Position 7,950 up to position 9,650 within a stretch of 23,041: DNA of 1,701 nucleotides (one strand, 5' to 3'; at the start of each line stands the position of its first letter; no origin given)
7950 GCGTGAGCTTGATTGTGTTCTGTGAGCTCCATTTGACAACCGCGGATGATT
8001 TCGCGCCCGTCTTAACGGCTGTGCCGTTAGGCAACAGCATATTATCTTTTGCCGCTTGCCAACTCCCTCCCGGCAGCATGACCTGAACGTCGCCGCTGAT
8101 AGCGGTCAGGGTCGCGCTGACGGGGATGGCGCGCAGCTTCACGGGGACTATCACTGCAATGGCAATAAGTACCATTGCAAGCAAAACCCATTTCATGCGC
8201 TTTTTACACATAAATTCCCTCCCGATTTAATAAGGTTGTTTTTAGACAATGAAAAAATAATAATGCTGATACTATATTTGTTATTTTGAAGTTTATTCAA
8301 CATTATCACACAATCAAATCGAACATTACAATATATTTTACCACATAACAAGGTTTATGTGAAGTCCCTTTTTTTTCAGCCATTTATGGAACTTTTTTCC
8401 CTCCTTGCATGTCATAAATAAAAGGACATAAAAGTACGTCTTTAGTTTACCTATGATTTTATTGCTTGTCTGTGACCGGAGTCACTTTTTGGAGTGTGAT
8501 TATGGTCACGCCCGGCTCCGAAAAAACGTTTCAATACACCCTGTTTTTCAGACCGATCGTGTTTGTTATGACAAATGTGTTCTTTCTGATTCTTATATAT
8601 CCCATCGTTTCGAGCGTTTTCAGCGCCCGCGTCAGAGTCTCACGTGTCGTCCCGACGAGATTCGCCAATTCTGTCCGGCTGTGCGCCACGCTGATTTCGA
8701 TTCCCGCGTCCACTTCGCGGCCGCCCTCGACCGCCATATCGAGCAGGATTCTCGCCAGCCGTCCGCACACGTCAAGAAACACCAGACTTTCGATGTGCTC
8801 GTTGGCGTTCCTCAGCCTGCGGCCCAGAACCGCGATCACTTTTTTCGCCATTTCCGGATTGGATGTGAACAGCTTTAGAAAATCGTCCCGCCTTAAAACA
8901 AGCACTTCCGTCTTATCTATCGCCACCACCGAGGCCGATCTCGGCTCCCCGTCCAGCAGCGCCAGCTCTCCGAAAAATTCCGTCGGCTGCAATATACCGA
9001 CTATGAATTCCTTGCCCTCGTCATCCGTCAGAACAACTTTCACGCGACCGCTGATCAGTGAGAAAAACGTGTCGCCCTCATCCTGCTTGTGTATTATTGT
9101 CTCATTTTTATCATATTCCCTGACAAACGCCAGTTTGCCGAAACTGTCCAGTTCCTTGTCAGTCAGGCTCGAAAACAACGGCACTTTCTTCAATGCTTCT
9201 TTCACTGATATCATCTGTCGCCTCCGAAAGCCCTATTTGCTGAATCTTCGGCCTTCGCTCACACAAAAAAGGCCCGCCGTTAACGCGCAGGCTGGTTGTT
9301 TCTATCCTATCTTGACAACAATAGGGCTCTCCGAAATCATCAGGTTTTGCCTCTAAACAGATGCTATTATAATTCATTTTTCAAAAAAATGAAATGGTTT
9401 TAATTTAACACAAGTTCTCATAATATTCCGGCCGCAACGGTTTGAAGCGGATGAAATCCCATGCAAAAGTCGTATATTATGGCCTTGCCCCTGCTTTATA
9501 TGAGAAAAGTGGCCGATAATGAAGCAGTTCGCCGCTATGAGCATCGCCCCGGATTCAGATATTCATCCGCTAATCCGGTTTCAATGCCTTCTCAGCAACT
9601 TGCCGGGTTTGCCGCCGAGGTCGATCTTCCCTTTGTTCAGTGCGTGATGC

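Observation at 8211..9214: Crp-family regulator sits directly upstream of the giant gene, with two CRP-type boxes between them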

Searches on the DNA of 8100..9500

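Call 17: search_rna_families(source=window, start=8100, end=9500, threshold=evalue, max_evalue=1)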
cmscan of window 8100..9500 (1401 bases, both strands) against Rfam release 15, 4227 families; matches with E-value up to 1: 1.
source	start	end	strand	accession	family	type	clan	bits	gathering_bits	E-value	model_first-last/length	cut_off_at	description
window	9334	9418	-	RF02394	sau-63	Gene; sRNA;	-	20.6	100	0.5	1-98/98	no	Staphylococcus sRNA sau-63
